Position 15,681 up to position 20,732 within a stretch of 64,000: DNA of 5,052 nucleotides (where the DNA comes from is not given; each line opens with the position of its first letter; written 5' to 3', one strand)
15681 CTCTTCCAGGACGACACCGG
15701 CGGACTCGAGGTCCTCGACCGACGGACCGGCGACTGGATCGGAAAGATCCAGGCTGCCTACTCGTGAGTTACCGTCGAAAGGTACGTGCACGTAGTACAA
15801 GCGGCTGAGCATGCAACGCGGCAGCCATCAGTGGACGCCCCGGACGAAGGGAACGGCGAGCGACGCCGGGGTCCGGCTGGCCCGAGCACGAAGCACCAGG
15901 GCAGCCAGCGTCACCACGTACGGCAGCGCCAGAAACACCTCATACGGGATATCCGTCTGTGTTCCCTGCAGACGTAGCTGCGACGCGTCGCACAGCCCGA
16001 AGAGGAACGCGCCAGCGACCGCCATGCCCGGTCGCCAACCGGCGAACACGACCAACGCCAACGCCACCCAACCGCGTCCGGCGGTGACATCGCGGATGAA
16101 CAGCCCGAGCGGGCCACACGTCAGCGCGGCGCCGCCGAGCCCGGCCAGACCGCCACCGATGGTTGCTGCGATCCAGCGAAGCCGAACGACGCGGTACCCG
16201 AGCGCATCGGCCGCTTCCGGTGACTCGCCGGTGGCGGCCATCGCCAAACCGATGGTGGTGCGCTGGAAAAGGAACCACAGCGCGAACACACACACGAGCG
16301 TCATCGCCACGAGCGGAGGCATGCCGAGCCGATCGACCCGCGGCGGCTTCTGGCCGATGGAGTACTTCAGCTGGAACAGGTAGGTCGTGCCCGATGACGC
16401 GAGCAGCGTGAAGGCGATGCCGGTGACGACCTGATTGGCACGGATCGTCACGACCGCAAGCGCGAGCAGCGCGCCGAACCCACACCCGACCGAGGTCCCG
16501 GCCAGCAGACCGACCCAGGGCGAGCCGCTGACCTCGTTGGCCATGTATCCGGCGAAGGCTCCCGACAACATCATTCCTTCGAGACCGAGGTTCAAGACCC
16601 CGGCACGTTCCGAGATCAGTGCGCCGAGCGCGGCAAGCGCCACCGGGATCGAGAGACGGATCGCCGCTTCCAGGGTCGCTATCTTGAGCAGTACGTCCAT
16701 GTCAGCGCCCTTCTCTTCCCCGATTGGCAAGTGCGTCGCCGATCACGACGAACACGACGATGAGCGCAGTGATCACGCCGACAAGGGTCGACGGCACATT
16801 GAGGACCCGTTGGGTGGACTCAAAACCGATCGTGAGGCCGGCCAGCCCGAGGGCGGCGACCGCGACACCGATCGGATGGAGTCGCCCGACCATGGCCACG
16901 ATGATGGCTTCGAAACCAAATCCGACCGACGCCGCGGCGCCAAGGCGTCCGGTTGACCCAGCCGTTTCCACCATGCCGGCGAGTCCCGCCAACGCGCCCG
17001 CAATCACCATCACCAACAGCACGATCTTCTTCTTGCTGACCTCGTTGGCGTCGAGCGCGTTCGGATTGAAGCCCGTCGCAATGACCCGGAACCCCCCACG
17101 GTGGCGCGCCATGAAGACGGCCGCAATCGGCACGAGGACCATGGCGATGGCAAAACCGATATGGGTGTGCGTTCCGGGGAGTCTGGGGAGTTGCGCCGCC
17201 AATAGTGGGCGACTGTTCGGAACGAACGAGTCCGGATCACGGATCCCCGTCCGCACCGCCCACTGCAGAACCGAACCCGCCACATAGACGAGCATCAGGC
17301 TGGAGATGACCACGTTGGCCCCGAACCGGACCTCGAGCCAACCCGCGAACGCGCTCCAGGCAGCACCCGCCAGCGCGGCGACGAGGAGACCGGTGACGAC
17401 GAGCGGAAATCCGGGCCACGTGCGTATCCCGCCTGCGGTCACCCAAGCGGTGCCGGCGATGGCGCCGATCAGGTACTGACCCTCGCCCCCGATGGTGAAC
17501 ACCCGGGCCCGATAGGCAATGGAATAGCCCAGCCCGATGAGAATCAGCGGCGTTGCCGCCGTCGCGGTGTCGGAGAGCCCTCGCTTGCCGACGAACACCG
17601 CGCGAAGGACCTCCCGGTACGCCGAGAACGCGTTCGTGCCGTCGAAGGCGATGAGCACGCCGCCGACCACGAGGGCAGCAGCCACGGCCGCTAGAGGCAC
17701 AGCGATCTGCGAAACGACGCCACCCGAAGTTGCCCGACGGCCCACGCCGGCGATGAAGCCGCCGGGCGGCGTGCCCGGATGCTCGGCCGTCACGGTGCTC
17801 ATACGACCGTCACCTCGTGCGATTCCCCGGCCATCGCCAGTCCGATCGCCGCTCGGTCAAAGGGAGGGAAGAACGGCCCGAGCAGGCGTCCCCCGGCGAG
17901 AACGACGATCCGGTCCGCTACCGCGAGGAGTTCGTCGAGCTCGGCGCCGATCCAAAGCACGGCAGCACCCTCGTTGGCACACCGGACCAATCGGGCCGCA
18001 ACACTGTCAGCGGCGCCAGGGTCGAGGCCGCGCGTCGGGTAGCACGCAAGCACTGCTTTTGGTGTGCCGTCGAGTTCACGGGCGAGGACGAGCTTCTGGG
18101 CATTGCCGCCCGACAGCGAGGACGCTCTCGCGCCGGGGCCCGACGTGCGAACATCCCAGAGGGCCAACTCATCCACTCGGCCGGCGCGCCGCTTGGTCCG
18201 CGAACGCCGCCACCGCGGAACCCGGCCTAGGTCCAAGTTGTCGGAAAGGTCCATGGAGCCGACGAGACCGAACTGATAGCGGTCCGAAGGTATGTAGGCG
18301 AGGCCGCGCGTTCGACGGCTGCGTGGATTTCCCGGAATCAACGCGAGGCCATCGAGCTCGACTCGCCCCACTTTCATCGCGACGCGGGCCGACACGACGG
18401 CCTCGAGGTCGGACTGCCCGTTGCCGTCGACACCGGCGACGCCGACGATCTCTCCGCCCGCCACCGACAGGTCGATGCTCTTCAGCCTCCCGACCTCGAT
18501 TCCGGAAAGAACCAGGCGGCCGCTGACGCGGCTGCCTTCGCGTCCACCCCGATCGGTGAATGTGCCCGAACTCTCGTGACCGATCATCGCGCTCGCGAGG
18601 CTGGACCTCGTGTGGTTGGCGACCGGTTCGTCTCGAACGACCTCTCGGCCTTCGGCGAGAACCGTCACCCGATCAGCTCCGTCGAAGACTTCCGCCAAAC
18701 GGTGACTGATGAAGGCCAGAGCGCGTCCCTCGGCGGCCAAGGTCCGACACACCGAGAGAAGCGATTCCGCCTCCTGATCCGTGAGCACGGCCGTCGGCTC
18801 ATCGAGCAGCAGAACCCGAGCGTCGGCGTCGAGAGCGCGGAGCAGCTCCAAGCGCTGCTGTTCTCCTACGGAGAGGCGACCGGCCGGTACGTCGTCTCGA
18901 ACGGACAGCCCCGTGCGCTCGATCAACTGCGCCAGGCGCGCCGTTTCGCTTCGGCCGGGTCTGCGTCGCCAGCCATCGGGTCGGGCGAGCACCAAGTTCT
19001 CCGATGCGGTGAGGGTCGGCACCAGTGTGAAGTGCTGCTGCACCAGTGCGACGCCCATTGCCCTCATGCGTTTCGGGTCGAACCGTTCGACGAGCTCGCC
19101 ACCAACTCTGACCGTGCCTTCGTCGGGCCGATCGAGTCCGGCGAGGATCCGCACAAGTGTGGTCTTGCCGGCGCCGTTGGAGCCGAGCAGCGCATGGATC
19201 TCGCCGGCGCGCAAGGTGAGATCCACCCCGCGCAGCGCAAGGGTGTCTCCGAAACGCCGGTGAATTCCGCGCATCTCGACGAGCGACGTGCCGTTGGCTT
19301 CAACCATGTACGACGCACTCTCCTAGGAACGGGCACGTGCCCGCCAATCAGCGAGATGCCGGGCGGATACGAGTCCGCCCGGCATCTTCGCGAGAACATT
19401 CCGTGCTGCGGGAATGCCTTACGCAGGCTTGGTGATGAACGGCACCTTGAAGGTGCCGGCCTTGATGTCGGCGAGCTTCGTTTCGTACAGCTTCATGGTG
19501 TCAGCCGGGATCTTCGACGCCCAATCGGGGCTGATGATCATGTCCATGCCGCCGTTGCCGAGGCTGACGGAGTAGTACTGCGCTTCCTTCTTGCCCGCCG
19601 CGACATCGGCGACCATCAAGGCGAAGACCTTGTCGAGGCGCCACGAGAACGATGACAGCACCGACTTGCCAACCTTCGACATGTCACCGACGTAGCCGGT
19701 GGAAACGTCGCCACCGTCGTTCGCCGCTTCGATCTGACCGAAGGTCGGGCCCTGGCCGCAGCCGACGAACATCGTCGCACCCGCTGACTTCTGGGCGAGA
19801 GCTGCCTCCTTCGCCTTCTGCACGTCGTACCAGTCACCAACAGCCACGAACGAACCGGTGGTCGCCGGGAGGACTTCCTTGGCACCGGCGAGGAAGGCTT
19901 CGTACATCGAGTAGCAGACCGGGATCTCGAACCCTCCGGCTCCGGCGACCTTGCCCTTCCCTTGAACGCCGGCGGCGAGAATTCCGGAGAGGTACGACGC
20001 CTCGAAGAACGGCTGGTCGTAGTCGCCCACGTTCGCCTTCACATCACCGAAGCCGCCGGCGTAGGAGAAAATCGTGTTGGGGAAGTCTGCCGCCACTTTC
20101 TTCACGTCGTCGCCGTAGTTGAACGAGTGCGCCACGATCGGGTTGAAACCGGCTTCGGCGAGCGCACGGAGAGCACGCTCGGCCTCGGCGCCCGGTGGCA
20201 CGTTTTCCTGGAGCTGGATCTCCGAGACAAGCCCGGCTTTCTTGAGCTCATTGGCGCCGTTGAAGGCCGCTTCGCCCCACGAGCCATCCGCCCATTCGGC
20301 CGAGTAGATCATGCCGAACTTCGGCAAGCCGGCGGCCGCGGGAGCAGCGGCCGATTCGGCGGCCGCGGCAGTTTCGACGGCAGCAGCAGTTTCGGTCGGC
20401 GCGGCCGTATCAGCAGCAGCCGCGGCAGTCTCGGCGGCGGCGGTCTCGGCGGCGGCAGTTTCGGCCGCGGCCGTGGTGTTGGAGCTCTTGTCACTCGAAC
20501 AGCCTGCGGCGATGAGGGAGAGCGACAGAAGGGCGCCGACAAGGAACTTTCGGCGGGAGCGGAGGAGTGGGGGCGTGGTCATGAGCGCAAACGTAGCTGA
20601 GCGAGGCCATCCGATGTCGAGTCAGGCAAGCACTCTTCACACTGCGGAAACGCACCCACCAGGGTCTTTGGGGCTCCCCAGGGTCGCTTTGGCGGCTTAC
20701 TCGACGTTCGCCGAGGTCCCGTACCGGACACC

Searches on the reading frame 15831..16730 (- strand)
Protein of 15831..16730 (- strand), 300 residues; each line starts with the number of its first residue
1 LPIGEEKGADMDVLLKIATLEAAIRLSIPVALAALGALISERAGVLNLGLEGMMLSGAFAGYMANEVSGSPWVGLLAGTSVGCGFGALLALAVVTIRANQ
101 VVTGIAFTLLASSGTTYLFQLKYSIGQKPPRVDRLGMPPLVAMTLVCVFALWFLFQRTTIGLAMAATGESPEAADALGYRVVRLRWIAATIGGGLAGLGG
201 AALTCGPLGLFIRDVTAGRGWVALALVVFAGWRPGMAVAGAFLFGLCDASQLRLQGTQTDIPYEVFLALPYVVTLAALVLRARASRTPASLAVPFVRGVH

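Call 12: search_protein_families(library=pfam, proteins=[window:15831-16730:-], max_evalue=0.0001)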
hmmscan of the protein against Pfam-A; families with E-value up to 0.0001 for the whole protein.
window:15831-16730:- (300 aa): 1 family
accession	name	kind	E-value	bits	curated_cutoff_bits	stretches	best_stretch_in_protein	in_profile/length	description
PF02653.21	BPD_transp_2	-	8.2e-36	124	26.8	1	22-278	4-269/269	Branched-chain amino acid transport system / permease component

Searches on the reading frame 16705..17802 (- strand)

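Call 12: search_protein_families(library=pfam, proteins=[window:16705-17802:-], max_evalue=0.0001)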
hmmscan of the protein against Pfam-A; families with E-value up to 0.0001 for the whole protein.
window:16705-17802:- (366 aa): 1 family
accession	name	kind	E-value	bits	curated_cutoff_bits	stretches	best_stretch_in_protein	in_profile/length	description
PF02653.21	BPD_transp_2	-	6.8e-32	111.1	26.8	1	77-351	3-267/269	Branched-chain amino acid transport system / permease component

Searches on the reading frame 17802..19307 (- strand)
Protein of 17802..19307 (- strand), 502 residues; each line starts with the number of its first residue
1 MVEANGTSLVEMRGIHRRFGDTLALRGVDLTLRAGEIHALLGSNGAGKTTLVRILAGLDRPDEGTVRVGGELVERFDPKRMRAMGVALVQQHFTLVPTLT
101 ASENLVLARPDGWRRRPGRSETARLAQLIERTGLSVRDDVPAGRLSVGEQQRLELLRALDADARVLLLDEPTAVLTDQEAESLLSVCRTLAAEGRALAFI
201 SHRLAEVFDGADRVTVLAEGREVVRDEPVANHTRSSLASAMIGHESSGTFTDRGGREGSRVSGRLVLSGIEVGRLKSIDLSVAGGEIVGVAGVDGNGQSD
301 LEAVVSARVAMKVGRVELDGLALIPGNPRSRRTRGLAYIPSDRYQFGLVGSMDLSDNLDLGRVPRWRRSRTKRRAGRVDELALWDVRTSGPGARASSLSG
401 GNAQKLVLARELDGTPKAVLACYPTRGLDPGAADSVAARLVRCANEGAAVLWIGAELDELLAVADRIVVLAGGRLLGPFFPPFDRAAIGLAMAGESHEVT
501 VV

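Call 12: search_protein_families(library=pfam, proteins=[window:17802-19307:-], max_evalue=0.0001)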
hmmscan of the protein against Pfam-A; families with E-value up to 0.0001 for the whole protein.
window:17802-19307:- (502 aa): 1 family
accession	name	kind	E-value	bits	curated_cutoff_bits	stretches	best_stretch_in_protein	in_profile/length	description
PF00005.33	ABC_tran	-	4e-44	151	25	2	25-173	1-137/137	ABC transporter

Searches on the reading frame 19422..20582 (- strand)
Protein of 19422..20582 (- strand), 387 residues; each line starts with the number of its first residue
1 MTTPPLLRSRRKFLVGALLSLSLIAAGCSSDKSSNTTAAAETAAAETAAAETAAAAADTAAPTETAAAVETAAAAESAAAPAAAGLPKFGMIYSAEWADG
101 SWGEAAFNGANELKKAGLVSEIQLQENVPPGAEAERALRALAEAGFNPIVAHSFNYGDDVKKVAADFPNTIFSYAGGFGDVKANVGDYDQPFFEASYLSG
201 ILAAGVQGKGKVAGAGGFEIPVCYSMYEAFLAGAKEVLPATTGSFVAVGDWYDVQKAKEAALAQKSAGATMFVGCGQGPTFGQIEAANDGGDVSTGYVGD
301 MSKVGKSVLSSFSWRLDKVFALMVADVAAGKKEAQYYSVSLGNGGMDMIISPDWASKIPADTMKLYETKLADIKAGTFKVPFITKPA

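Call 12: search_protein_families(library=pfam, proteins=[window:19422-20582:-], max_evalue=0.0001)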
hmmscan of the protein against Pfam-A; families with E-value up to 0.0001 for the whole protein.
window:19422-20582:- (387 aa): 1 family
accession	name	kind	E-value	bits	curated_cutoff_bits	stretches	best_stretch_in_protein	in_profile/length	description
PF02608.20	Bmp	-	4.4e-27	95.3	24.1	1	88-349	3-269/301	ABC transporter substrate-binding protein PnrA-like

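Call 39: search_solved_structures(query=window:19422-20582:-, max_evalue=0.001)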
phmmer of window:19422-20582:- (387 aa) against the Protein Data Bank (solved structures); distinct sequences matched with E-value up to 0.001: 7.
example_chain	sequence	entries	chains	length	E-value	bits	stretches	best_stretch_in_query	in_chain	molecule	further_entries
6pi5_A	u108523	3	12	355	2.5e-27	99.4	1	89-379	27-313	Atrazine periplasmic binding protein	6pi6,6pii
4p98_A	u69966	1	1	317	7.9e-23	84.6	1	77-364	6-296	Extracellular solute-binding protein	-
3s99_A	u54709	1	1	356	8.3e-23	84.6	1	86-378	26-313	Basic membrane lipoprotein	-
2hqb_A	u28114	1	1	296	1.8e-16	63.7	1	90-339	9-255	Transcriptional activator of comK gene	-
7x0r_A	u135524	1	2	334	9.9e-11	44.8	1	88-381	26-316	Lbp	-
9q1u_A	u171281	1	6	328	3.2e-06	30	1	83-290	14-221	Basic membrane protein A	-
4iil_A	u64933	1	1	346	0.00045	22.9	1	194-291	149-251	Membrane lipoprotein TpN38(b)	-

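Call 50: search_protein_families(library=ncbifam, proteins=[window:19422-20582:-], max_evalue=0.00001)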
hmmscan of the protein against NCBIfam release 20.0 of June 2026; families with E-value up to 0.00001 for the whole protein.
window:19422-20582:- (387 aa): 1 family
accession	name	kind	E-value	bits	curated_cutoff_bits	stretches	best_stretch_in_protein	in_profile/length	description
NF047927.1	ABC_BMP_B6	equivalog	1.5e-23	83.5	400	1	95-382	11-301/314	putative B6 ABC transporter substrate-binding protein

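Call 84: search_solved_structures(query=window:19422-20582:-, max_evalue=1e-20, show_alignments=3)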
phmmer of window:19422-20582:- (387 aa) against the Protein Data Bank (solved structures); distinct sequences matched with E-value up to 1e-20: 3.
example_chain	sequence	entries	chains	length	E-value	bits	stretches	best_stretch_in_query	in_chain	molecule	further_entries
6pi5_A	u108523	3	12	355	2.5e-27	99.4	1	89-379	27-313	Atrazine periplasmic binding protein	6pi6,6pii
4p98_A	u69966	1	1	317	7.9e-23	84.6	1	77-364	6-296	Extracellular solute-binding protein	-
3s99_A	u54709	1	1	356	8.3e-23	84.6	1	86-378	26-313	Basic membrane lipoprotein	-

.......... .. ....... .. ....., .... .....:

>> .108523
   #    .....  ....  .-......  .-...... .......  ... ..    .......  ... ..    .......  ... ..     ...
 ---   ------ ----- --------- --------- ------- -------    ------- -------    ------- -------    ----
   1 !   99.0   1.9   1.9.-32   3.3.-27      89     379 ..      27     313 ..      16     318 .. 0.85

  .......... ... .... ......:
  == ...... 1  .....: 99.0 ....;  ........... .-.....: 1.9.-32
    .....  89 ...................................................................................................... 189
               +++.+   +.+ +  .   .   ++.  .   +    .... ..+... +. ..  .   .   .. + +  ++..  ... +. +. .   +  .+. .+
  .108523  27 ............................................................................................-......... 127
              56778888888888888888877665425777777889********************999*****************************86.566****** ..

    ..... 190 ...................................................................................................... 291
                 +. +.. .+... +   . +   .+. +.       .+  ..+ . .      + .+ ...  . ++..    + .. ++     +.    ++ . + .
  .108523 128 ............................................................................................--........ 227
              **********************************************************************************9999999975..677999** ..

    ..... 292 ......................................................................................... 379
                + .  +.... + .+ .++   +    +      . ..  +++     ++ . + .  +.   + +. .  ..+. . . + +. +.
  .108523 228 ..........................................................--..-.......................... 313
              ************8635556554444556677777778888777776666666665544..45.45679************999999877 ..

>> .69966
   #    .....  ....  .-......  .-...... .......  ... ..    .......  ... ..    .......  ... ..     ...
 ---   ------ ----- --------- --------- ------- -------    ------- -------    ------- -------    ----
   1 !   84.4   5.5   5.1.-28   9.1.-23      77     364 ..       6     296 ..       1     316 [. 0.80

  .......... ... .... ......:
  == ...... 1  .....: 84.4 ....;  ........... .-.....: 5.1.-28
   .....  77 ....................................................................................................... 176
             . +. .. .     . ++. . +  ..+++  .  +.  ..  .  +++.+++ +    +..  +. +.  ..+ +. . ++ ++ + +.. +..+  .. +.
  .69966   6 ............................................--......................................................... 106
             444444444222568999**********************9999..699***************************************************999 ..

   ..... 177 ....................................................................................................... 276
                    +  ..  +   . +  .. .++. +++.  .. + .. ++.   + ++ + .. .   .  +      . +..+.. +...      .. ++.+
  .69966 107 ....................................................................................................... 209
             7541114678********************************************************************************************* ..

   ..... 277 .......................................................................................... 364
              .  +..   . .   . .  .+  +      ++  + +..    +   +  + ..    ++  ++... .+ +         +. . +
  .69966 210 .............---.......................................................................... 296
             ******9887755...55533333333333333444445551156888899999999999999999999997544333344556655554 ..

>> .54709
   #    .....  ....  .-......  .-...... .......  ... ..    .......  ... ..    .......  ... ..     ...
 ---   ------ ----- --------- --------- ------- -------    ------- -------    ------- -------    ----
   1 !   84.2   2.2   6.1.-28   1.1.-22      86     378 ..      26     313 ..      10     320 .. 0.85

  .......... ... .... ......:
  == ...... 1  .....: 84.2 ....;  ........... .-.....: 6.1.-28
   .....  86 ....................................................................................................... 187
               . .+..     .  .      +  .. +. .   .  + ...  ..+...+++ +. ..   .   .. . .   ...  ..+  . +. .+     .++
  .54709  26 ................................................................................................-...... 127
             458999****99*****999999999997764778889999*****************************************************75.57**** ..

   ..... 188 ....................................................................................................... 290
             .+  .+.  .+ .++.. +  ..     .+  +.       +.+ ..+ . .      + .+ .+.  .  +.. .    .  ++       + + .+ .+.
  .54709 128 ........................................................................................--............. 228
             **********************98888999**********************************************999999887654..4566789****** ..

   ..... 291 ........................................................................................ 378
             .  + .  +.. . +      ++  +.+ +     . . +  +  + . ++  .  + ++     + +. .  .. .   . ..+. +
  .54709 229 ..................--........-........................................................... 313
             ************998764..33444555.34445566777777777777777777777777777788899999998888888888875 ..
